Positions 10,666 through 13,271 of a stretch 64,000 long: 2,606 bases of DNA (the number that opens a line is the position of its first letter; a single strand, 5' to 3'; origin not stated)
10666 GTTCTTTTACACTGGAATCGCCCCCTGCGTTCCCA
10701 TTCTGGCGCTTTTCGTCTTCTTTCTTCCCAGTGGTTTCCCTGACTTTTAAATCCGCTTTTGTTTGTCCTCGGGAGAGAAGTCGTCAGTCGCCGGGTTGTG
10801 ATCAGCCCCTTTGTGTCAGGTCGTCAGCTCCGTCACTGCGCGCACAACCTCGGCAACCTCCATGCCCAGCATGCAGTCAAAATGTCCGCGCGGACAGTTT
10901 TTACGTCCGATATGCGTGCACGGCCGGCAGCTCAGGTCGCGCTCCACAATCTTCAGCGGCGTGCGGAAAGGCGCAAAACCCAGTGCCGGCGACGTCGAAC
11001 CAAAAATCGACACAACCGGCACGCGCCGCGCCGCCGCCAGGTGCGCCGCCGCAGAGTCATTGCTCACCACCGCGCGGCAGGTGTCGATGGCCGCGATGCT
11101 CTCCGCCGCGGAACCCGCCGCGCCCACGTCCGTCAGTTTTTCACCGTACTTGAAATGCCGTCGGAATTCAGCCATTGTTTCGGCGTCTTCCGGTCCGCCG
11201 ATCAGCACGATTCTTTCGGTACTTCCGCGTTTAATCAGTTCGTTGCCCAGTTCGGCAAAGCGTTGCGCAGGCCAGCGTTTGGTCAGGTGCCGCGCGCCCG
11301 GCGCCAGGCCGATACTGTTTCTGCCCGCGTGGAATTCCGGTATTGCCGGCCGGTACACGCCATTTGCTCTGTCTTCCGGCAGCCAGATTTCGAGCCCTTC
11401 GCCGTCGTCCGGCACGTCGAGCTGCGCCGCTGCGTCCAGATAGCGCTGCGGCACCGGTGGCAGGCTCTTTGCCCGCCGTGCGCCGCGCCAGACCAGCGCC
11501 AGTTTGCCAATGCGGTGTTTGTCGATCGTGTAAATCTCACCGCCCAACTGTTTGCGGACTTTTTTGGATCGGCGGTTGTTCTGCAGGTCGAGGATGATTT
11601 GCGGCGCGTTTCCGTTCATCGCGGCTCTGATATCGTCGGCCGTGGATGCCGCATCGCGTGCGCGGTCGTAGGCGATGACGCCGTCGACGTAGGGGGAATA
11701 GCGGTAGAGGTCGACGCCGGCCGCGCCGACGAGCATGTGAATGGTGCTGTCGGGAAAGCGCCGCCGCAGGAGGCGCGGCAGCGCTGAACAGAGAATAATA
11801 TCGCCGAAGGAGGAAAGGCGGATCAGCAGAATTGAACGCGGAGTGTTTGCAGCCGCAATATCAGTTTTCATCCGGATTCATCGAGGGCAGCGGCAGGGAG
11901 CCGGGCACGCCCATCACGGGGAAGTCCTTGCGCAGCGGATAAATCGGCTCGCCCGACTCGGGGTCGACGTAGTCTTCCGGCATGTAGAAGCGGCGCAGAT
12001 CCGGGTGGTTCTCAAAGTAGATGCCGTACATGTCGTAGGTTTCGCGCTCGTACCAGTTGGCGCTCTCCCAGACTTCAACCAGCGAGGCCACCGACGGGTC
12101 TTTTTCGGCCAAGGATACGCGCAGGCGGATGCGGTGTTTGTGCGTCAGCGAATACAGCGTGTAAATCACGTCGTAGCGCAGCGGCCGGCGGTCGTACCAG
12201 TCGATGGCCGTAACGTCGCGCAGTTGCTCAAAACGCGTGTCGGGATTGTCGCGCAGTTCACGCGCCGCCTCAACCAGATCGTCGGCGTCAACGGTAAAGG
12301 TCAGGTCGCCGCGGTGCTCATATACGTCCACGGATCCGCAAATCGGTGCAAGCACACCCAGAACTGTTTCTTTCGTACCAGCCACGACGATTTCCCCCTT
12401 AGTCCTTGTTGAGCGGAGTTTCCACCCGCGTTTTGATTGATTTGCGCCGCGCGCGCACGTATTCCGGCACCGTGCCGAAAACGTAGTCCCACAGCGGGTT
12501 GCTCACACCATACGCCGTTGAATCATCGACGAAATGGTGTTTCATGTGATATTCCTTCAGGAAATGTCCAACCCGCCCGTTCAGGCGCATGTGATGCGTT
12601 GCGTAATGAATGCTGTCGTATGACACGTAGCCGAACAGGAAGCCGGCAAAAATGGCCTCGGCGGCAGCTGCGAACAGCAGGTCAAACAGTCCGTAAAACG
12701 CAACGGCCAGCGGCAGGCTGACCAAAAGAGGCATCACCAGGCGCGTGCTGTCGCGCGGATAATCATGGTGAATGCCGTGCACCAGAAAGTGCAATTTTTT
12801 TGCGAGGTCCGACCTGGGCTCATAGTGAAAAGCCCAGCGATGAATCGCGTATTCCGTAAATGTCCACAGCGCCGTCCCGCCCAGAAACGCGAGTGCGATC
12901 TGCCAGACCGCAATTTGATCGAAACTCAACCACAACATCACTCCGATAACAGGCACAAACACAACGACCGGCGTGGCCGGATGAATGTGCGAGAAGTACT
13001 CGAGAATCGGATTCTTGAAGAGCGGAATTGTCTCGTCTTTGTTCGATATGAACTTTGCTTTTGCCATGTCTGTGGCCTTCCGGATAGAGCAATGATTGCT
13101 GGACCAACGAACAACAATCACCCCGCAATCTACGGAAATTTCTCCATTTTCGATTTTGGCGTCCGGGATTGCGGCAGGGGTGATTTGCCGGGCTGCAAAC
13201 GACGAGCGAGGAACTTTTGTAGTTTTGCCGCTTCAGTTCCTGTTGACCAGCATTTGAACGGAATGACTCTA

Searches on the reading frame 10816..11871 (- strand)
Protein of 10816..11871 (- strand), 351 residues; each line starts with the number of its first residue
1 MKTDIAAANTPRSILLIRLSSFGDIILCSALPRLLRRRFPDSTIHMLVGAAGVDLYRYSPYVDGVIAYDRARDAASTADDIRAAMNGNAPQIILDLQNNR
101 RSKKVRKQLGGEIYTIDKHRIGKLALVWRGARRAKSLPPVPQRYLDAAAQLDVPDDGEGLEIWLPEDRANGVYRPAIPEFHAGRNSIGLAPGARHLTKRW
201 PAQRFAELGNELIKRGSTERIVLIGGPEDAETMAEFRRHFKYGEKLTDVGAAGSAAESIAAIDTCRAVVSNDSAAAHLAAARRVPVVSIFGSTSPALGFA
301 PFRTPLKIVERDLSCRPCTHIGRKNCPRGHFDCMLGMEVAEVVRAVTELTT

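Call 55: search_protein_families(library=pfam, proteins=[window:10816-11871:-], max_evalue=0.00001)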
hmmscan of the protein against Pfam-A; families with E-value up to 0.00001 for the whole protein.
window:10816-11871:- (351 aa): 1 family
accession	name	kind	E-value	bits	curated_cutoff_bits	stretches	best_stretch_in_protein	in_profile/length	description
PF01075.23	Glyco_transf_9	-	1.1e-25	90.9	22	1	91-323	14-241/247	Glycosyltransferase family 9 (heptosyltransferase)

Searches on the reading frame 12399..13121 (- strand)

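Call 83: search_protein_families(library=pfam, proteins=[window:12399-13121:-], max_evalue=0.00001)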
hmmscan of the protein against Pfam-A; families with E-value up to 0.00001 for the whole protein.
window:12399-13121:- (240 aa): 1 family
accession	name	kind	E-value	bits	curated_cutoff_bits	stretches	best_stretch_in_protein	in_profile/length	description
PF04116.19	FA_hydroxylase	-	1.6e-16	61.3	31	1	81-217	3-132/132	Fatty acid hydroxylase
